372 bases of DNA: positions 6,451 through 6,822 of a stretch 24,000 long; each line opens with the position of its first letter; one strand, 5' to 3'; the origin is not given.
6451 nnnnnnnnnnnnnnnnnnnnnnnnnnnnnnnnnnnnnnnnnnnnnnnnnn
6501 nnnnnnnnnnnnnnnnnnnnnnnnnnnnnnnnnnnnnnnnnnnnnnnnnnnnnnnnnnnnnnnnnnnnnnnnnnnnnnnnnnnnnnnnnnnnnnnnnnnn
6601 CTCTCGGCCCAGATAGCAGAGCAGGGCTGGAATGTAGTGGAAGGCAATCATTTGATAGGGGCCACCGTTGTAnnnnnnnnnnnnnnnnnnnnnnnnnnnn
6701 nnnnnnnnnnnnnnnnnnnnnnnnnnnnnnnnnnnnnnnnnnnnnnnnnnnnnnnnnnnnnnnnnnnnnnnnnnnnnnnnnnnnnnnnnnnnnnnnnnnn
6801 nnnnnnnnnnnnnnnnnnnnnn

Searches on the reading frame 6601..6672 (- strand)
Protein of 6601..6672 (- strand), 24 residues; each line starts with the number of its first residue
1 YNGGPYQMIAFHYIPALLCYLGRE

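Call 33: find_related_loci(query=A2, collection=genome_contigs, flank=3000)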
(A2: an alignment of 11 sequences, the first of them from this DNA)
Query A2 (24 aa) in genome_contigs; peptide patterns used: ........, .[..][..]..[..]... (x = any residue, [..] = any of these).
166 stretches matched a pattern; 146 encode a relative of the query (tblastn E <= 1e-3); the best 80 are kept; 80 distinct loci.
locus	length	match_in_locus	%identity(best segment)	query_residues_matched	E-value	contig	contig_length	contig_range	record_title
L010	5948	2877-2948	100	1-24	1e-13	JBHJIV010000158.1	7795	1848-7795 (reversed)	MAG: Leptolyngbyaceae cyanobacterium isolate pac_S9C1517 S9Ck141_2250984, whole genome shotgun sequence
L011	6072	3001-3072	100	1-24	1e-13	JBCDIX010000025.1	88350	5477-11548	MAG: Cyanobacteria bacterium P01_H01_bin.21 k141_1990011_length_88350_cov_26.9932, whole genome shotgun sequence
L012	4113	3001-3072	100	1-24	2e-13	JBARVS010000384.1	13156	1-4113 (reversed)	MAG: Phormidesmis sp. isolate MFD12116_ilm_asm_bin6 k127_70614, whole genome shotgun sequence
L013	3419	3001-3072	100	1-24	2e-13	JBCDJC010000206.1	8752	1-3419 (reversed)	MAG: Cyanobacteria bacterium P01_H01_bin.26 k141_2919141_length_8752_cov_75.2477, whole genome shotgun sequence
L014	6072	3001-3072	100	1-24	2e-13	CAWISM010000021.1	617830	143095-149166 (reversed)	MAG: uncultured cyanobacterium isolate MFD03250.bin.2.64 genome assembly, contig: contig_3495, whole genome shotgun sequ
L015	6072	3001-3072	100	1-24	2e-13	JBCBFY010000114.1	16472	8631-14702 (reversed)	MAG: Cyanobacteria bacterium J06614_10 NODE_114_length_16472_cov_7.533455, whole genome shotgun sequence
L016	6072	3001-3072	100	1-24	2e-13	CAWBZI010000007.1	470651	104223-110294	MAG: uncultured cyanobacterium isolate MFD03250.bin.1.130 genome assembly, contig: contig_28685, whole genome shotgun se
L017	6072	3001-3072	100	1-24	2e-13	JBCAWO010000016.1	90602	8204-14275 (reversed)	MAG: Cyanobacteria bacterium J06554_1 NODE_16_length_90602_cov_27.047004, whole genome shotgun sequence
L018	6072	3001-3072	100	1-24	2e-13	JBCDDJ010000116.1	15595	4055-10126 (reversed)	MAG: Cyanobacteria bacterium P01_G01_bin.38 k141_732156_length_15595_cov_53.1318, whole genome shotgun sequence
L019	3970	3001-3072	100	1-24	2e-13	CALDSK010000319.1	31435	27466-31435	MAG TPA_asm: uncultured Synechococcus sp. isolate SRR3401487_bin.18_CONCOCT_v1.1_MAG genome assembly, contig: ERZ1740058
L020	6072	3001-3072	100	1-24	2e-13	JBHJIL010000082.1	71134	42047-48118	MAG: Leptolyngbyaceae cyanobacterium isolate pac_S6C1340_1 S6Ck141_2111398, whole genome shotgun sequence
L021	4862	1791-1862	100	1-24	2e-13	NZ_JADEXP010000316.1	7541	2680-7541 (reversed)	Leptolyngbya cf. ectocarpi LEGE 11479 NODE_469_length_7541_cov_3.37173_(reversed), whole genome shotgun sequence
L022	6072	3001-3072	100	1-24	2e-13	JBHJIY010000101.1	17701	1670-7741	MAG: Phormidesmis sp. isolate pac_S2C4536 S2Ck141_324083, whole genome shotgun sequence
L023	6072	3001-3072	100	1-24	2e-13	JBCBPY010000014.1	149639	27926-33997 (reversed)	MAG: Cyanobacteria bacterium J06634_5 NODE_14_length_149639_cov_22.750217, whole genome shotgun sequence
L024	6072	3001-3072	96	1-24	3e-13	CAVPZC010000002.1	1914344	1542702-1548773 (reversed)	MAG: uncultured cyanobacterium isolate MFD03250.bin.1.67 genome assembly, contig: contig_4339, whole genome shotgun sequ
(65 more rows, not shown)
